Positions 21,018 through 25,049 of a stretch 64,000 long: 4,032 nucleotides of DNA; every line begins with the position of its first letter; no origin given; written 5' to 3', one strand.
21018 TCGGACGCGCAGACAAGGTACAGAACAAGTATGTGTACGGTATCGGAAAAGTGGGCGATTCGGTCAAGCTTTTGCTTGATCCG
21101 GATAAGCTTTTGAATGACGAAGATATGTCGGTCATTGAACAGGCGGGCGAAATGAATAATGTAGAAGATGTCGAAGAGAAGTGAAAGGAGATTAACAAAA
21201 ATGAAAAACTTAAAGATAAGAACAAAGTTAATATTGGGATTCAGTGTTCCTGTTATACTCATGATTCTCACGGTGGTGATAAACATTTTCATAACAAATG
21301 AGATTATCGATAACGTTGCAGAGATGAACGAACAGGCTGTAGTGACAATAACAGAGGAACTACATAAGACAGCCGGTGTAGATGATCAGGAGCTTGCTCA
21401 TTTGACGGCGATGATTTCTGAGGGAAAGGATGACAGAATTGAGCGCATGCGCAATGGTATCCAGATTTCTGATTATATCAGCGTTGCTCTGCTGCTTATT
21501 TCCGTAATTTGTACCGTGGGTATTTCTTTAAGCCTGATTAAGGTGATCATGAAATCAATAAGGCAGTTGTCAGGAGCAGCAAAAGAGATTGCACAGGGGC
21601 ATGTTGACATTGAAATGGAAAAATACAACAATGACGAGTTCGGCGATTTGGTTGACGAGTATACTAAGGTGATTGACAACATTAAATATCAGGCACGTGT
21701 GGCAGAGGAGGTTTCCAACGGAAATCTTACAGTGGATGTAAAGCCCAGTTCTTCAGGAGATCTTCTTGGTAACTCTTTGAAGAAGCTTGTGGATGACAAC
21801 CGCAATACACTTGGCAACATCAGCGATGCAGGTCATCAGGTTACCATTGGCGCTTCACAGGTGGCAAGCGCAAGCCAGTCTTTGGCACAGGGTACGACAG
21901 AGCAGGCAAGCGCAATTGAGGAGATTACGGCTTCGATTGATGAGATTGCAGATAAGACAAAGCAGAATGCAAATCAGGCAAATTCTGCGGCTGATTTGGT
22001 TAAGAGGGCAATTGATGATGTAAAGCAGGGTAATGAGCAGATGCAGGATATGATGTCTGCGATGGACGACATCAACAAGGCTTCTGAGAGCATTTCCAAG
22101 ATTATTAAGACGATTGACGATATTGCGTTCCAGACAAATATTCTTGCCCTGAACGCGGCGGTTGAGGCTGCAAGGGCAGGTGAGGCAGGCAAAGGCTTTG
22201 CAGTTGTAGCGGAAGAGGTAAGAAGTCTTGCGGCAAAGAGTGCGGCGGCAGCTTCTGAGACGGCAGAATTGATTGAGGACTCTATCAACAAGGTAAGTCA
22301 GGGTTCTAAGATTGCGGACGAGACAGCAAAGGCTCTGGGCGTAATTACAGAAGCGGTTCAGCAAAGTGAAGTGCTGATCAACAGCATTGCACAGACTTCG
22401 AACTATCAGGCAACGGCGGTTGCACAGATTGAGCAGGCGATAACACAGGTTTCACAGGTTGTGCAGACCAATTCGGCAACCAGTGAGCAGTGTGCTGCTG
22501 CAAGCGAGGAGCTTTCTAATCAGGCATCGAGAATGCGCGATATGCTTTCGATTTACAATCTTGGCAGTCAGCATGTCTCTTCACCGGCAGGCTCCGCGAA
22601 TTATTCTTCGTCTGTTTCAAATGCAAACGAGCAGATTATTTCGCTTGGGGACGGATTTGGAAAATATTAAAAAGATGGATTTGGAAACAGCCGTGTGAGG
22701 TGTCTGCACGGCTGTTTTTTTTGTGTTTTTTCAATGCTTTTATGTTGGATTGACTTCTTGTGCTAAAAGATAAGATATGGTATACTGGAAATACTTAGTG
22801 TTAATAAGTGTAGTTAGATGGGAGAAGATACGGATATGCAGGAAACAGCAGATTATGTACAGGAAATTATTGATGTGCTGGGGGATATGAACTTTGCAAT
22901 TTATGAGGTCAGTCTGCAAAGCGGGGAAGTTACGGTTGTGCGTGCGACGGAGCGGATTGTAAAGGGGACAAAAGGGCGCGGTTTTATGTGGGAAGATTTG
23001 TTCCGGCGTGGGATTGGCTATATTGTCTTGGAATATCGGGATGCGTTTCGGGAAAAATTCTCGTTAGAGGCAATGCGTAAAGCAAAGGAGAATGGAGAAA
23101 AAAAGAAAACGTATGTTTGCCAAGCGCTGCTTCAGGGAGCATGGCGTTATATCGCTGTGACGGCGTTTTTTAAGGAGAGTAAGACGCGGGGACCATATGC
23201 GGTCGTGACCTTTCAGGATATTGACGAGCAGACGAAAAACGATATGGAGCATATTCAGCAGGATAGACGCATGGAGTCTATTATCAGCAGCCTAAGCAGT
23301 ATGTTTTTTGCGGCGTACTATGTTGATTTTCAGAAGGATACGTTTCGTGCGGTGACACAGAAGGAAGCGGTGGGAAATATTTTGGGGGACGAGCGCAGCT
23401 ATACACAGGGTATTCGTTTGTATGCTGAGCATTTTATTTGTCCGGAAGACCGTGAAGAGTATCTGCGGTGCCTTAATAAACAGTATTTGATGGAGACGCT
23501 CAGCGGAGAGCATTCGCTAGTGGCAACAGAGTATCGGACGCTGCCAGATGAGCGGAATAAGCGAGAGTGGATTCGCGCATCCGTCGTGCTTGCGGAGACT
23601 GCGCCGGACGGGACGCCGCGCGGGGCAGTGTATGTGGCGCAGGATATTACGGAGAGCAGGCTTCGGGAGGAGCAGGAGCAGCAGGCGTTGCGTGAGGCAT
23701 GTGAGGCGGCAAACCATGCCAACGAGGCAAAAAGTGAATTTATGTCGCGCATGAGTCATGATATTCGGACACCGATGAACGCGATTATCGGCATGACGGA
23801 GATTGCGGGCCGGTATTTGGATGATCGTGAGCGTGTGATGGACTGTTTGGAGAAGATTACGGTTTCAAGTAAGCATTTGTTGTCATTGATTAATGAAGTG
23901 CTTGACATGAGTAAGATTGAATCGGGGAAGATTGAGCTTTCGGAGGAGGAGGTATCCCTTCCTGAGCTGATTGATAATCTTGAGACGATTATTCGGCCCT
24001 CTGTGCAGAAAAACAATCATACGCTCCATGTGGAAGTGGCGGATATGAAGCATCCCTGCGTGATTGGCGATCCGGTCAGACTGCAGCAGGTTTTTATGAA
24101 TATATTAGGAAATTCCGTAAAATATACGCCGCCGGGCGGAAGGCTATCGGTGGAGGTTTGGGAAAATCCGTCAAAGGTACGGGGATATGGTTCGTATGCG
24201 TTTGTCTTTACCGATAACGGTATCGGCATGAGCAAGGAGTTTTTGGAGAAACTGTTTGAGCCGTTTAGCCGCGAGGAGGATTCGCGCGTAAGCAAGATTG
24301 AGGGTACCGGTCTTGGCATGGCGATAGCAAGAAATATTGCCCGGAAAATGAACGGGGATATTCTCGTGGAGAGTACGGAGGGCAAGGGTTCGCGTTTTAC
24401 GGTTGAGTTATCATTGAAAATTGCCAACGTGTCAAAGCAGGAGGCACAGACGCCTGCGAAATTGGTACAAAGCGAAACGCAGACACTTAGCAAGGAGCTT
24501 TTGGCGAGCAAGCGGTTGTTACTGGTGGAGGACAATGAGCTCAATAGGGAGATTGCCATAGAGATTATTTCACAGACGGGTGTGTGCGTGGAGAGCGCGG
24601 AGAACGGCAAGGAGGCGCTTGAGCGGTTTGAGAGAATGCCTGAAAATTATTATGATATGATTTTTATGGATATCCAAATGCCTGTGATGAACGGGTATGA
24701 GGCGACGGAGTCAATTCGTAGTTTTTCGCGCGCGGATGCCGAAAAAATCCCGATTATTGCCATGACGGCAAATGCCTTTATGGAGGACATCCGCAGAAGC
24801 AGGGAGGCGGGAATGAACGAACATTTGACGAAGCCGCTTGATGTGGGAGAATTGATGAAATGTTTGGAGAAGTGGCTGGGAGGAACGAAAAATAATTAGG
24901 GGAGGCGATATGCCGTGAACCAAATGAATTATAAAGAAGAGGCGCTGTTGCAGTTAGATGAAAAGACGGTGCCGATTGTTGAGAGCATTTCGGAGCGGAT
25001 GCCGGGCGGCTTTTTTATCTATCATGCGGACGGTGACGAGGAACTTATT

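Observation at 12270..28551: Che-type chemosensory pathway plus c-di-GMP (HD-GYP) and phosphorelay genes embedded in the middle of a glycan-assembly locus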

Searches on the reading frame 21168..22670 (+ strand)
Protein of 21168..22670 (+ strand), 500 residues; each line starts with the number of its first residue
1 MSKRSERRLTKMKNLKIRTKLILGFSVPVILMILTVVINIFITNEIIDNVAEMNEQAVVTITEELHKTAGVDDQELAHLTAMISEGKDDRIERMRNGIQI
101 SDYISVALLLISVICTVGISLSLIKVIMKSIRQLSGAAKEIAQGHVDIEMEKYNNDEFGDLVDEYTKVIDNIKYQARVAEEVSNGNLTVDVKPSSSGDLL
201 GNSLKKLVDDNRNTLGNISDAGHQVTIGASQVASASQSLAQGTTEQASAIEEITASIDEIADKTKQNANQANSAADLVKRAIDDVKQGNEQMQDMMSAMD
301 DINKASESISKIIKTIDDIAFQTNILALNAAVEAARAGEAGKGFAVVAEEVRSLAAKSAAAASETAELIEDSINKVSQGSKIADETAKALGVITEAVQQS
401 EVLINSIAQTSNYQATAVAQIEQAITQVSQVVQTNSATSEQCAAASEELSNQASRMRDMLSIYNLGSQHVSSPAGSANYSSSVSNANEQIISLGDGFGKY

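Call 4: search_protein_families(library=pfam, proteins=[window:21168-22670:+])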
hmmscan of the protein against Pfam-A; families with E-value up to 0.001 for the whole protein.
window:21168-22670:+ (500 aa): 3 families
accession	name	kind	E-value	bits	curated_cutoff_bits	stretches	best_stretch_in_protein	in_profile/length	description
PF00015.26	MCPsignal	-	9.3e-45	153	34.6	1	276-431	2-171/172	Methyl-accepting chemotaxis protein (MCP) signalling domain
PF00672.30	HAMP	-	3.3e-10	40.5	25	1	123-164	2-43/53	HAMP domain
PF12729.13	4HB_MCP_1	-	1.7e-05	24.9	27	1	14-92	1-79/181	Four helix bundle sensory module for signal transduction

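Call 20: search_solved_structures(query=window:21168-22670:+, max_evalue=0.001, show_alignments=4)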
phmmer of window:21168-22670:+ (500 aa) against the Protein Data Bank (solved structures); distinct sequences matched with E-value up to 0.001: 13.
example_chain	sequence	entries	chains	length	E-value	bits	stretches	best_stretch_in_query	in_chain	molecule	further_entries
3zx6_A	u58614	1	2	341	1.5e-50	175.8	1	177-476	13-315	HAMP, METHYL-ACCEPTING CHEMOTAXIS PROTEIN I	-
6s1k_E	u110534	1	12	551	9.9e-50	173.1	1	182-470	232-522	Methyl-accepting chemotaxis protein I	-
8c5v_I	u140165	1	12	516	8.9e-49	170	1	182-463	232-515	Methyl-accepting chemotaxis protein I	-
1qu7_A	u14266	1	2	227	4.9e-42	147.8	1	243-466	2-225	METHYL-ACCEPTING CHEMOTAXIS PROTEIN I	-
31cj_A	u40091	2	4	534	5.6e-35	124.5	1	191-462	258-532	Aerotaxis receptor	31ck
2ch7_A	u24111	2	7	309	4e-22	82.2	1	208-457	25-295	METHYL-ACCEPTING CHEMOTAXIS PROTEIN | Methyl-accepting chemotaxis protein 2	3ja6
3ja6_H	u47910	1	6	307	4.5e-22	82.1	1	208-473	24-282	Methyl-accepting chemotaxis protein 2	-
2ch7_B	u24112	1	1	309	6e-22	81.6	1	207-473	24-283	METHYL-ACCEPTING CHEMOTAXIS PROTEIN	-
6s18_A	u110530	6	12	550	1e-18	70.9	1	182-446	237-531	Aromatic acid chemoreceptor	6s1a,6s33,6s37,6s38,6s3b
4jpb_B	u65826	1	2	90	2.3e-13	53.3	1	301-368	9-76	Methyl-accepting chemotaxis protein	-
3ur1_C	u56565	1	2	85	4.6e-13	52.4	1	307-368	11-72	Methyl-accepting chemotaxis protein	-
3g6b_A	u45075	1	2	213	9.8e-13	51.3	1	271-380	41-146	Methyl-accepting chemotaxis protein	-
3g67_A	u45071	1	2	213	1.2e-12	51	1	271-381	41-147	Methyl-accepting chemotaxis protein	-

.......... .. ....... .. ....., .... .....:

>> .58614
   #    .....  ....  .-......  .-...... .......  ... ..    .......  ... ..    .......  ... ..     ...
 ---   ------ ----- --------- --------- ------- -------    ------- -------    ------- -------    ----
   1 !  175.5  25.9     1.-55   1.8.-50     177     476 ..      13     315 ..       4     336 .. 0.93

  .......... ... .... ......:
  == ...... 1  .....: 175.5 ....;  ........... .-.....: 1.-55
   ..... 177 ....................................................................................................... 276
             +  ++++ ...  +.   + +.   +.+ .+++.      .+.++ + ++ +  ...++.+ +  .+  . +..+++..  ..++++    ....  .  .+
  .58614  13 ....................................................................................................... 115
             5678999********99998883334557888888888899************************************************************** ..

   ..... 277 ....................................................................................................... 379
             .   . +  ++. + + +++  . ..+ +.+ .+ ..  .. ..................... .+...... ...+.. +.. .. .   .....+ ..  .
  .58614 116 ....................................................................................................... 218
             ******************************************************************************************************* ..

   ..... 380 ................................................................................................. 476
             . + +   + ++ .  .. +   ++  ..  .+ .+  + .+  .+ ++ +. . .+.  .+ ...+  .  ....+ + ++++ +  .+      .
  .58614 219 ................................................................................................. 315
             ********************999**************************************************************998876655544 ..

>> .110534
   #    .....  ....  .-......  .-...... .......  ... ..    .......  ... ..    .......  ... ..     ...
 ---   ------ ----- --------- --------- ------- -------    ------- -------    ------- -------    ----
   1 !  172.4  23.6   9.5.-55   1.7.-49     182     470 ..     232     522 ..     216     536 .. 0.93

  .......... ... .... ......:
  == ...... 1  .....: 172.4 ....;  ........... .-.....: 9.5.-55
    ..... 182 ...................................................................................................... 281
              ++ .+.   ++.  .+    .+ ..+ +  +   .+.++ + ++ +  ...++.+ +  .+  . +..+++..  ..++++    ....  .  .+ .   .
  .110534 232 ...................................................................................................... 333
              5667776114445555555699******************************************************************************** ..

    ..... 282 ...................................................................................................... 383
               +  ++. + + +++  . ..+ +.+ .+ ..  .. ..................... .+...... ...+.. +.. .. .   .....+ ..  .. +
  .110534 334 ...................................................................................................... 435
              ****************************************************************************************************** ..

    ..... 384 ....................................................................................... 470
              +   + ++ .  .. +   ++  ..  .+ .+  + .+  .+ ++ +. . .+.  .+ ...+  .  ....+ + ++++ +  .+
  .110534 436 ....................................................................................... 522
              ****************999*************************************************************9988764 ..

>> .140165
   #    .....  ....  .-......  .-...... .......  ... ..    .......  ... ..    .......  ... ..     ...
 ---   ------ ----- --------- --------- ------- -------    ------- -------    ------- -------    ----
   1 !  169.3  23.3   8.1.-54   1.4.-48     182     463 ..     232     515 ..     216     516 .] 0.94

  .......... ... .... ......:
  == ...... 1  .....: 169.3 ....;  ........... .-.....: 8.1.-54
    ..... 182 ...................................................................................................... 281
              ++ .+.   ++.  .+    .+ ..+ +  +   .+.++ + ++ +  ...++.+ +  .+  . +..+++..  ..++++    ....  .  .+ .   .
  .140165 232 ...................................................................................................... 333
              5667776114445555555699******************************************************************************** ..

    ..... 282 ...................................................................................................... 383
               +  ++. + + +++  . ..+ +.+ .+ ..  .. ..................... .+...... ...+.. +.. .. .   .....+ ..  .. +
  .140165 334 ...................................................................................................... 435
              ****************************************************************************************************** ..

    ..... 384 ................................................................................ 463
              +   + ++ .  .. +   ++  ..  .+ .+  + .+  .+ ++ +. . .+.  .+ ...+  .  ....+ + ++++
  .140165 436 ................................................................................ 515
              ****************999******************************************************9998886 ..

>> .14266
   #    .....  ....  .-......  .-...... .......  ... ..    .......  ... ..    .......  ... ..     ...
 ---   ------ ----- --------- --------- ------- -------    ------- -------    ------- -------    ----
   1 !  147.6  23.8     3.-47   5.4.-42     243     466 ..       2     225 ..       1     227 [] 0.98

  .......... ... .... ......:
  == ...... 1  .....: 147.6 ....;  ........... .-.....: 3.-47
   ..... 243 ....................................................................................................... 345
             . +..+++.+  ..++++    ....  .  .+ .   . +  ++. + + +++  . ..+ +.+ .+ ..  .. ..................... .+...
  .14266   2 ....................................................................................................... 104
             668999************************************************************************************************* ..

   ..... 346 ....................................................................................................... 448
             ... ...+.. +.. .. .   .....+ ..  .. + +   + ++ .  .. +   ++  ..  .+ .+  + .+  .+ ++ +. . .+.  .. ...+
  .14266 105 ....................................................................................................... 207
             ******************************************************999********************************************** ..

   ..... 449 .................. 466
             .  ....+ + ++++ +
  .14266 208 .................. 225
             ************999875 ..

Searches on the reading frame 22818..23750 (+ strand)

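Call 18: search_protein_families(library=pfam, max_evalue=5, proteins=[window:22818-23750:+])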
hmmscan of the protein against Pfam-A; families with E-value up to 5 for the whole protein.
window:22818-23750:+ (311 aa): 2 families
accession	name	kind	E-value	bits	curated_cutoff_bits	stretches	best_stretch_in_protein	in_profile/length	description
PF08448.16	PAS_4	-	0.061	14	23.1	1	224-281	56-109/110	PAS fold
PF23614.1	DUF7141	-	0.17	12.1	27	1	12-42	2-29/61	Domain of unknown function (DUF7141)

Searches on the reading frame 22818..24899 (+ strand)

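Call 4: search_protein_families(library=pfam, proteins=[window:22818-24899:+])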
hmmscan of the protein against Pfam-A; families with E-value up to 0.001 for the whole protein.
window:22818-24899:+ (693 aa): 4 families
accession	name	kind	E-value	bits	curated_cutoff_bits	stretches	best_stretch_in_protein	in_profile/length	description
PF02518.31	HATPase_c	-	3.2e-29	102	26.4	1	417-534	1-110/111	Histidine kinase-, DNA gyrase B-, and HSP90-like ATPase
PF00072.30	Response_reg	-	8.3e-25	87.6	30.2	1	568-683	2-110/111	Response regulator receiver domain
PF00512.31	HisKA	-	3e-17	62.9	26.9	1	304-370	1-66/66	His Kinase A (phospho-acceptor) domain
PF23614.1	DUF7141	-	0.0004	20.5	27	0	12-42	2-29/61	Domain of unknown function (DUF7141)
